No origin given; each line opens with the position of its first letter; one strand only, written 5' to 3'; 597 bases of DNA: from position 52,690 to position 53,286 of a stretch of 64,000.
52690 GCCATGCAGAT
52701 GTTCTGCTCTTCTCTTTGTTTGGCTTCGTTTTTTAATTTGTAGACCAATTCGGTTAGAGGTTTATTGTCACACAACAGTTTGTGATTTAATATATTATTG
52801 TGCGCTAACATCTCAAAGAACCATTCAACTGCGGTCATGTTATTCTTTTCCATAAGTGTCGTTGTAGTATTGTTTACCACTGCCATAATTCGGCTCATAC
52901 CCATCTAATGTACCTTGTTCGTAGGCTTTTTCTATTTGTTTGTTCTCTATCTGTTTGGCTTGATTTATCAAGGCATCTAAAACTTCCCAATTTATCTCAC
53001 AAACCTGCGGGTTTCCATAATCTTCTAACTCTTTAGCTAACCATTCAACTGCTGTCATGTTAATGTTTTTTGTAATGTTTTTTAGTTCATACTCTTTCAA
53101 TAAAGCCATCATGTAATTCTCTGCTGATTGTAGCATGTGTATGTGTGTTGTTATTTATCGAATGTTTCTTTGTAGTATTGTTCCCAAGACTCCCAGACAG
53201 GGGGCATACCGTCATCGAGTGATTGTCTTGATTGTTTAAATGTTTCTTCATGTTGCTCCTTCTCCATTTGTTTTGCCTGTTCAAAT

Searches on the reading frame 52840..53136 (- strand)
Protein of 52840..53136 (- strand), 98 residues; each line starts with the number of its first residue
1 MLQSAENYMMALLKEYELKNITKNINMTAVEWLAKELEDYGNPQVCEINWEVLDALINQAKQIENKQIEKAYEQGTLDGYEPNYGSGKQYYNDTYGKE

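Call 61: search_protein_families(library=phrogs, proteins=[window:52840-53136:-], max_evalue=0.01)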
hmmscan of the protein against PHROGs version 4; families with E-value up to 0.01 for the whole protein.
window:52840-53136:- (98 aa): 0 families

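Call 62: search_protein_families(library=pfam, proteins=[window:52840-53136:-], max_evalue=0.01)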
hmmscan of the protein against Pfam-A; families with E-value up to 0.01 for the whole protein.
window:52840-53136:- (98 aa): 0 families
